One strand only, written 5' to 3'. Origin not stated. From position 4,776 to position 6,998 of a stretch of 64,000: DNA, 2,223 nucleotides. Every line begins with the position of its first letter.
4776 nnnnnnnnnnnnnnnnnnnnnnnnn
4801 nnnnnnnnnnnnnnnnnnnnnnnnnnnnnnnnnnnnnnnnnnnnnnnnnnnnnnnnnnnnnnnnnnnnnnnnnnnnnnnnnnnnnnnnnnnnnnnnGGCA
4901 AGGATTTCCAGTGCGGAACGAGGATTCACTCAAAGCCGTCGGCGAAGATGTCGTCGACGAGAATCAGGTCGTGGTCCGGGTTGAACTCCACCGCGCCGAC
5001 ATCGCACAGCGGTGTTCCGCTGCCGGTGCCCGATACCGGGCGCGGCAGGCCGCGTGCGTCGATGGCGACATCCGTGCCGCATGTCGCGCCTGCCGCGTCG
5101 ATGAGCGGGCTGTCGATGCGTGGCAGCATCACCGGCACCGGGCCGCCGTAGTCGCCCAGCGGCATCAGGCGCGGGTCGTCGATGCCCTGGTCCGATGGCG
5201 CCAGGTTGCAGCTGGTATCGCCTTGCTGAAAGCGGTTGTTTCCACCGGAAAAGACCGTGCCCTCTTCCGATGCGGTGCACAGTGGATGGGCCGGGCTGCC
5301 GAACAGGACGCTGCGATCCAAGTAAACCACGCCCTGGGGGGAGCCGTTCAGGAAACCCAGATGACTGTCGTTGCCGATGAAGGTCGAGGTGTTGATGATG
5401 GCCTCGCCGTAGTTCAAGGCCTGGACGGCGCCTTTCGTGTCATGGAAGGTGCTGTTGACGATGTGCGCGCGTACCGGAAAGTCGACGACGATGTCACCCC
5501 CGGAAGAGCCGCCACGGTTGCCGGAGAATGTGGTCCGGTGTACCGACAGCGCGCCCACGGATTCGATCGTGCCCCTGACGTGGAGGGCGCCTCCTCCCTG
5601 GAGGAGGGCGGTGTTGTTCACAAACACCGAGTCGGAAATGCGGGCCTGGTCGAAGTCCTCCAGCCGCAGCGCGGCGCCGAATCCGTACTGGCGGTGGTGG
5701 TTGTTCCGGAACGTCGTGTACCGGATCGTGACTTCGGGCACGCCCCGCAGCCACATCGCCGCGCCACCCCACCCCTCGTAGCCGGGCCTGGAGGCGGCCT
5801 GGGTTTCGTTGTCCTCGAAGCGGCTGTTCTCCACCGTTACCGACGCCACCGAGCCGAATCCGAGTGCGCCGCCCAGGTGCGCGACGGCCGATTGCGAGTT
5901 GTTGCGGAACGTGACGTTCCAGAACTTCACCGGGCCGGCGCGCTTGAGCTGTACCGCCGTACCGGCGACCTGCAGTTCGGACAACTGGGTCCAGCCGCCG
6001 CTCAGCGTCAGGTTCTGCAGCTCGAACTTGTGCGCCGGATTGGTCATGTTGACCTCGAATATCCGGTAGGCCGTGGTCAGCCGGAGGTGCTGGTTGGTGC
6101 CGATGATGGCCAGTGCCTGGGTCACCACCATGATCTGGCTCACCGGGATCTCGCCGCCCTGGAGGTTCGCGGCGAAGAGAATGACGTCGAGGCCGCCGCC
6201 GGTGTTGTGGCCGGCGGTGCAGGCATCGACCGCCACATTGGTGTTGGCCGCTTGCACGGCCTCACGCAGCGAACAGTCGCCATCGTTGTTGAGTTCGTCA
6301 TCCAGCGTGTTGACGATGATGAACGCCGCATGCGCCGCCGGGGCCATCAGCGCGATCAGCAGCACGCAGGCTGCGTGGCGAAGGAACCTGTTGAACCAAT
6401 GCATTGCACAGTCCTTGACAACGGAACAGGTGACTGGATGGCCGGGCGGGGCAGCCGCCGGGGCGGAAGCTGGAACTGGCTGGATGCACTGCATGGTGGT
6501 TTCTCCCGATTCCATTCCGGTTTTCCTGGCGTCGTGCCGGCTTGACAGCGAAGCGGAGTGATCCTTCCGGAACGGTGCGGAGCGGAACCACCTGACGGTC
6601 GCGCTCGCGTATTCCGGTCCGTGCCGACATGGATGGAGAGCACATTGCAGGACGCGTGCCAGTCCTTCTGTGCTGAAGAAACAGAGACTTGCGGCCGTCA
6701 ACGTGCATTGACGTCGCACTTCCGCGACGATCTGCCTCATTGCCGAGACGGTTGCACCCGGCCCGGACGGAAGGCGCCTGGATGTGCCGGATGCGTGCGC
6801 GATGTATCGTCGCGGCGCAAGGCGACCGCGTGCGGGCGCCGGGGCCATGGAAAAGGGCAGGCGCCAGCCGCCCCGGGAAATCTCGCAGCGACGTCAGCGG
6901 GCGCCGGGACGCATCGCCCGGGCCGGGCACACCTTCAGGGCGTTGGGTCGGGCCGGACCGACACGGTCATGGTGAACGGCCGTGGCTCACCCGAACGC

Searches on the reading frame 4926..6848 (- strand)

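Call 80: search_protein_families(library=pfam, max_evalue=0.00001, proteins=[window:4926-6848:-])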
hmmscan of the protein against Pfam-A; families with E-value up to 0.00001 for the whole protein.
window:4926-6848:- (640 aa): 1 family
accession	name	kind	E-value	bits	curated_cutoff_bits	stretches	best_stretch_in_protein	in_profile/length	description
PF13229.12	Beta_helix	-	1.7e-10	41.2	25.9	1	275-445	11-138/158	Right handed beta helix region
